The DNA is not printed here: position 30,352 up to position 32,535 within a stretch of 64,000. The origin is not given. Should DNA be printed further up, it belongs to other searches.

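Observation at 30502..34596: RACo-type corrinoid activase, Hcy-methyltransferase-domain protein and GcvT-family folate enzyme in one gene string. This is a candidate methyl-supply and activation module for HgcA.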

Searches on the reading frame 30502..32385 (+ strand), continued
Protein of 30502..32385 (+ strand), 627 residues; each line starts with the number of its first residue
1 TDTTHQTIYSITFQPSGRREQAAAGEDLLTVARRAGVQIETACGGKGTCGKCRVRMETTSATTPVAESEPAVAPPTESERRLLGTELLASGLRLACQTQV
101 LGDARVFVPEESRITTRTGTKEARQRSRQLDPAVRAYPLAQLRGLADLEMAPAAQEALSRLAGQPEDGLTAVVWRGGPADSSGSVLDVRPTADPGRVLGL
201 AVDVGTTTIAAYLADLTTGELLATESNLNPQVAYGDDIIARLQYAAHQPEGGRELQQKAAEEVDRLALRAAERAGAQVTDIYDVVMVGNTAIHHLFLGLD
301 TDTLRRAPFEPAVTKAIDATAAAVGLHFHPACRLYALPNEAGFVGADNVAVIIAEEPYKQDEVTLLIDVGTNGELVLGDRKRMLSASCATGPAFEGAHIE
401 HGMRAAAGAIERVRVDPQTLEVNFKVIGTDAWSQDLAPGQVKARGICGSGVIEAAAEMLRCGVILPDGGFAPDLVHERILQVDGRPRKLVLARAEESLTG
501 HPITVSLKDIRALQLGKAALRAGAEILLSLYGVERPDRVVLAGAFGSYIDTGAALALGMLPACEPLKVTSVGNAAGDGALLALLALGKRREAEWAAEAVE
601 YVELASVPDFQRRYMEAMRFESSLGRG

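Call 15: find_encoding_contigs(protein=P0001, flank=2000, max_places=3)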
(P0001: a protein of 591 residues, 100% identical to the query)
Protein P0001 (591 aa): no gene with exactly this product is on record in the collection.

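Call 18: find_related_loci(query=window:30502-32385:+, collection=genome_contigs, flank=10000)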
Query window:30502-32385:+ (627 aa) in genome_contigs; peptide patterns used: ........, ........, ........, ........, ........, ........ (x = any residue, [..] = any of these).
105 stretches matched a pattern; 41 encode a relative of the query (tblastn E <= 1e-3); 40 distinct loci.
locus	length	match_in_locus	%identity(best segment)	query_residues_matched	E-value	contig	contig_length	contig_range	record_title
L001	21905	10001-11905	68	2-624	0e+0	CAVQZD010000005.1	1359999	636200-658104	MAG: uncultured Actinomycetes bacterium isolate MFD04716.bin.1.302 genome assembly, contig: contig_4813, whole genome sh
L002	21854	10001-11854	60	10-621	0e+0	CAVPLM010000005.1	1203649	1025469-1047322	MAG: uncultured Actinomycetes bacterium isolate MFD00032.bin.2.39 genome assembly, contig: contig_39508, whole genome sh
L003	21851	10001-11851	61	10-620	0e+0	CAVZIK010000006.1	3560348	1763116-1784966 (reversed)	MAG: uncultured Actinomycetes bacterium isolate MFD02416.bin.1.65 genome assembly, contig: contig_18476, whole genome sh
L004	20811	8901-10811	58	1-620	0e+0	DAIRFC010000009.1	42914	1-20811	MAG TPA_asm: Actinomycetota bacterium isolate CTOTU19831 NODE_809_length_42914_cov_19.918804, whole genome shotgun seque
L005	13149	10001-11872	48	9-620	2e-176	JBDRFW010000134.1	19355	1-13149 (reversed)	MAG: Chloroflexota bacterium isolate MEGAHIT-group-1.392 k141_11006304, whole genome shotgun sequence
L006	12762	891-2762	47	9-620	8e-176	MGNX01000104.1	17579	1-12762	MAG: Chloroflexi bacterium RBG_16_60_22 RBG_16_scaffold_72058, whole genome shotgun sequence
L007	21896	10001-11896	46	9-626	1e-173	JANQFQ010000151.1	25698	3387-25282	MAG: Desulfobacterales bacterium isolate PL23a_bin.99 k99_4901064, whole genome shotgun sequence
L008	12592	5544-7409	45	9-620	6e-168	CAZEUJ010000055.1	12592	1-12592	MAG TPA_asm: uncultured Dehalococcoidaceae bacterium isolate binchicken_co33_232 genome assembly, contig: NODE_6030_leng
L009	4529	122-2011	45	9-624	4e-171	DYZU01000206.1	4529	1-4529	MAG TPA_asm: Thermincola sp. isolate AfrMine_TT107_49_105 k141_64117, whole genome shotgun sequence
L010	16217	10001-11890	43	9-624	2e-162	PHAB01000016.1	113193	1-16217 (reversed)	MAG: Firmicutes bacterium HGW-Firmicutes-14 08E140C01_scaffold_250, whole genome shotgun sequence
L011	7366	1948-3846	45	11-620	2e-161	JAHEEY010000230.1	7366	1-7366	MAG: Chloroflexota bacterium isolate Ww301 NODE_29384_length_7366_cov_3.372395, whole genome shotgun sequence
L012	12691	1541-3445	44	6-626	6e-161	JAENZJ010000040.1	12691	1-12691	MAG: Thermincola ferriacetica isolate BM5_bin.4 BM5_bin4_NODE_966_length_12691_cov_8.698085, whole genome shotgun sequen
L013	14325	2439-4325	43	9-623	4e-157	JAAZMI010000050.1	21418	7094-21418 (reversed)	MAG: Bacillota bacterium isolate AS23ysBPME_345 41600_AS23, whole genome shotgun sequence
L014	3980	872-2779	45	11-620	1e-162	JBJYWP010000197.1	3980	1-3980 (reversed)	MAG: Candidatus Promineifilaceae bacterium isolate S_170502SCrBrC_5 S_170502SCrBrC_5_000000000197, whole genome shotgun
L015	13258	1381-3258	43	9-620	4e-157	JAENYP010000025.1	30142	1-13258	MAG: Thermincola ferriacetica isolate BL5_bin.1 BL5_bin1_NODE_376_length_30142_cov_60.441088, whole genome shotgun seque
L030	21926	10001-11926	41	9-617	3e-143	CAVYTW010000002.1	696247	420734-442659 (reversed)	MAG: uncultured Chloroflexia bacterium isolate MFD04780.bin.2.32 genome assembly, contig: contig_2251, whole genome shot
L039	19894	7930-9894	38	9-620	3e-137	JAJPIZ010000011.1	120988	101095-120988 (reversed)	MAG: Anaerolineae bacterium isolate Centralia_MAG_396 k107_13239549, whole genome shotgun sequence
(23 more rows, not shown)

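Call 26: find_encoding_contigs(protein=P0015, flank=10000, max_places=1)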
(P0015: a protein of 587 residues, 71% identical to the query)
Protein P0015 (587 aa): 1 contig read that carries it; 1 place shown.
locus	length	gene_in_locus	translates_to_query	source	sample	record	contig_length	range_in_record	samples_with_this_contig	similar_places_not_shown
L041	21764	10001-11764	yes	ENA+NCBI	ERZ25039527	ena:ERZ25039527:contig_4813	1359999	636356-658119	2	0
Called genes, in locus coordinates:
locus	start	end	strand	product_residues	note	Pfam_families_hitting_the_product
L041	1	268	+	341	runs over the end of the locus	-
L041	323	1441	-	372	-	PF02615:Ldh_2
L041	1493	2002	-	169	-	PF03061:4HBT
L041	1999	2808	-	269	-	PF00106:adh_short, PF08659:KR, PF13561:adh_short_C2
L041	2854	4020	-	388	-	PF00248:Aldo_ket_red, PF13746:Fer4_18 (faint), PF13187:Fer4_9, PF13534:Fer4_17 (weak)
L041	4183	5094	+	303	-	PF20033:DUF6438 (faint)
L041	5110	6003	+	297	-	PF00005:ABC_tran, PF13304:AAA_21, PF13732:DrrA1-3_C (faint)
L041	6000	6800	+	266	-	PF01061:ABC2_membrane, PF12679:ABC2_membrane_2, PF12698:ABC2_membrane_3 (weak)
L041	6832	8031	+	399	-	PF06779:MFS_4, PF07690:MFS_1, PF13347:MFS_2 (weak), PF07690:MFS_1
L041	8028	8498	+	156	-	PF09719:C_GCAxxG_C_C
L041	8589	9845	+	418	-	PF00933:Glyco_hydro_3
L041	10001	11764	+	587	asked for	PF17651:Raco_middle, PF14574:RACo_C_ter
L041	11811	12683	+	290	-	PF02574:S-methyl_trans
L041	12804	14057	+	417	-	PF01571:GCV_T, PF08669:GCV_T_C (faint)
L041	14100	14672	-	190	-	PF05239:PRC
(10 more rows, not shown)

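Call 27: find_encoding_contigs(protein=P0118, flank=10000, max_places=1)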
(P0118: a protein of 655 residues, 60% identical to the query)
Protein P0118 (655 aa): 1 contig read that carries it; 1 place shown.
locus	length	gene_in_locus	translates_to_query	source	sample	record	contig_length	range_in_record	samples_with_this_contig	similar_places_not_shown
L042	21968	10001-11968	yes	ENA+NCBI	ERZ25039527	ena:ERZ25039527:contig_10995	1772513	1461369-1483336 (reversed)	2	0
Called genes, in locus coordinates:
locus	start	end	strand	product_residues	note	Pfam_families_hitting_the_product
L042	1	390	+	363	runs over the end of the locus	PF00079:Serpin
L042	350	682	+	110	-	PF00079:Serpin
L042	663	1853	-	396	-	PF02615:Ldh_2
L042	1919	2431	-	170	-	PF03061:4HBT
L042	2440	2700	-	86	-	PF13183:Fer4_8 (weak), PF13187:Fer4_9, PF13534:Fer4_17 (weak)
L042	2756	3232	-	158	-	PF00248:Aldo_ket_red (weak)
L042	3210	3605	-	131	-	PF00248:Aldo_ket_red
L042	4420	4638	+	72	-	-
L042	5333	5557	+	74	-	-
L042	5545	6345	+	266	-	PF01061:ABC2_membrane, PF12679:ABC2_membrane_2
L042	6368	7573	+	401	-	PF07690:MFS_1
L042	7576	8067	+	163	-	PF09719:C_GCAxxG_C_C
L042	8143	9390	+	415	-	PF00933:Glyco_hydro_3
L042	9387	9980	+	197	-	-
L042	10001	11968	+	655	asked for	PF00111:Fer2, PF17650:RACo_linker, PF17651:Raco_middle, PF14574:RACo_C_ter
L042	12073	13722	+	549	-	PF00395:SLH (weak)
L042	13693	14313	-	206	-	PF05239:PRC (weak)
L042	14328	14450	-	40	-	-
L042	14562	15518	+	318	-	PF03190:Thioredox_DsbH, PF13899:Thioredoxin_7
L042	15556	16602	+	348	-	-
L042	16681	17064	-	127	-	PF00076:RRM_1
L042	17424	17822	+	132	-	PF02358:Trehalose_PPase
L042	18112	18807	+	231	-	PF19027:DUF5752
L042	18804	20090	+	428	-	PF21269:TreT_GT1, PF20706:GT4-conflict (weak), PF00534:Glycos_transf_1, PF13692:Glyco_trans_1_4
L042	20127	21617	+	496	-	PF00982:Glyco_transf_20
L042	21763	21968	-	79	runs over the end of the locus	-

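Call 30: search_protein_families(library=pfam, proteins=[L030:342-2363:+, L030:2408-3241:+, L030:3288-3857:+, L030:4049-7627:+, L030:7662-8738:+, L030:12975-14018:+, L030:14049-15677:+, L011:4004-4690:+, L011:6184-7176:+, L011:5651-6166:+])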
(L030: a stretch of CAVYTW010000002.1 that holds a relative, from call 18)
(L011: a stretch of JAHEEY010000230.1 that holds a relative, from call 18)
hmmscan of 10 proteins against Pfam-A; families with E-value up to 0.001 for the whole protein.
L030:342-2363:+ (673 aa): 0 families

L030:2408-3241:+ (277 aa): 1 family
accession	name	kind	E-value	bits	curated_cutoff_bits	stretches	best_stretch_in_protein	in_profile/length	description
PF01476.26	LysM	-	3.3e-13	49.8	20.9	2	167-212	1-43/43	LysM domain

L030:3288-3857:+ (189 aa): 1 family
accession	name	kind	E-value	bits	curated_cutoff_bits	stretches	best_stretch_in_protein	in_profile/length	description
PF00293.34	NUDIX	-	6.9e-17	62.2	21.1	1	55-180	4-133/134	NUDIX domain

L030:4049-7627:+ (1192 aa): 17 families
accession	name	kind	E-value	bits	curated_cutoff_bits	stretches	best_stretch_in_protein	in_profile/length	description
PF01855.24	POR_N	-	2.2e-80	270.2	27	1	18-248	2-230/231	Pyruvate flavodoxin/ferredoxin oxidoreductase, thiamine diP-bdg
PF01558.24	POR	-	4.6e-30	105.5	27.4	1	427-612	1-172/173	Pyruvate ferredoxin/flavodoxin oxidoreductase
PF10371.14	EKR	-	6.4e-25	87.2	27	1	630-680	4-54/55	Domain of unknown function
PF17147.9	PFOR_II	-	5.3e-13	49.6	27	1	270-362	1-91/102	Pyruvate:ferredoxin oxidoreductase core domain II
PF12837.12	Fer4_6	-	2.3e-11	43.5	25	1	684-707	1-24/24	4Fe-4S binding domain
PF02775.26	TPP_enzyme_C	-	3.1e-10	40.5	21.9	1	967-1079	46-150/151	Thiamine pyrophosphate enzyme, C-terminal TPP binding domain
PF12838.12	Fer4_7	-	4e-10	40.4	27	1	692-761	2-50/52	4Fe-4S dicluster domain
PF00037.32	Fer4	-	7.4e-09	35.5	21.1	2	685-708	1-24/24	4Fe-4S binding domain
PF14697.11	Fer4_21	-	1.1e-08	35.5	35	1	742-763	34-55/59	4Fe-4S dicluster domain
PF13187.11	Fer4_9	-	9.7e-08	32.4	27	1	692-762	2-50/52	4Fe-4S dicluster domain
PF12797.12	Fer4_2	-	2e-07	30.9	24.5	1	684-703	2-21/22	4Fe-4S binding domain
PF13484.11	Fer4_16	-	4.8e-07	30.9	30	1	692-761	2-65/66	4Fe-4S double cluster binding domain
PF13183.11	Fer4_8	-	5.1e-07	30.6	27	1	689-762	2-67/68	4Fe-4S dicluster domain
PF13237.11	Fer4_10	-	1.5e-06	28.5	25.5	1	688-760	5-53/53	4Fe-4S dicluster domain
PF13534.11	Fer4_17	-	1.7e-05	25.7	22.2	0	689-705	43-59/61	4Fe-4S dicluster domain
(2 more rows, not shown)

L030:7662-8738:+ (358 aa): 1 family
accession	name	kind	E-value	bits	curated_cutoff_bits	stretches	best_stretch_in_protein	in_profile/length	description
PF01180.27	DHO_dh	-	8.7e-11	42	27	1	120-316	87-291/291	Dihydroorotate dehydrogenase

L030:12975-14018:+ (347 aa): 1 family
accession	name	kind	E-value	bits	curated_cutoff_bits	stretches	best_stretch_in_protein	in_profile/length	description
PF01208.23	URO-D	-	1.3e-54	186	23.9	1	49-342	39-341/346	Uroporphyrinogen decarboxylase (URO-D)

L030:14049-15677:+ (542 aa): 0 families

L011:4004-4690:+ (228 aa): 2 families
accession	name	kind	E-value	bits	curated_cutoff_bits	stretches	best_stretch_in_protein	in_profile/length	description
PF02310.24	B12-binding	-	4.2e-27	94.8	32.1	1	102-209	2-112/121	B12 binding domain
PF02607.22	B12-binding_2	-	1.5e-18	67.1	23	1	17-88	3-73/74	B12 binding domain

L011:6184-7176:+ (330 aa): 1 family
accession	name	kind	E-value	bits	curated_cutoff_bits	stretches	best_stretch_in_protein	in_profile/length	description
PF02219.23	MTHFR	-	1.3e-34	120.3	24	1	10-303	2-287/287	Methylenetetrahydrofolate reductase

L011:5651-6166:+ (171 aa): 1 family
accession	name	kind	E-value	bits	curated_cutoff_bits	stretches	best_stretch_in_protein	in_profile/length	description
PF12225.13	DUF5981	-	5.9e-27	93.6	23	1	40-119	4-83/95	Methylene-tetrahydrofolate reductase C terminal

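Call 33: search_solved_structures(query=window:30502-32385:+, max_evalue=0.001)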
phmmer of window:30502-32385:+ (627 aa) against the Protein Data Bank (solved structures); distinct sequences matched with E-value up to 0.001: 5.
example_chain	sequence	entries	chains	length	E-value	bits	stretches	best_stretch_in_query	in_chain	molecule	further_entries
3zyy_X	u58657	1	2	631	4.9e-87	296.2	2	188-617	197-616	IRON-SULFUR CLUSTER BINDING PROTEIN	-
4c1n_I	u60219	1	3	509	2.9e-77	263.9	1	188-617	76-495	IRON-SULFUR CLUSTER BINDING PROTEIN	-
4c1n_K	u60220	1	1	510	3e-77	263.8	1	188-617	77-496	IRON-SULFUR CLUSTER BINDING PROTEIN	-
8a1t_F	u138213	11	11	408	1.6e-05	27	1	23-111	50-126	Na(+)-translocating NADH-quinone reductase subunit F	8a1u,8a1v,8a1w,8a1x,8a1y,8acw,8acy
7xk3_F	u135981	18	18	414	1.7e-05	26.9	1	23-111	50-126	Na(+)-translocating NADH-quinone reductase subunit F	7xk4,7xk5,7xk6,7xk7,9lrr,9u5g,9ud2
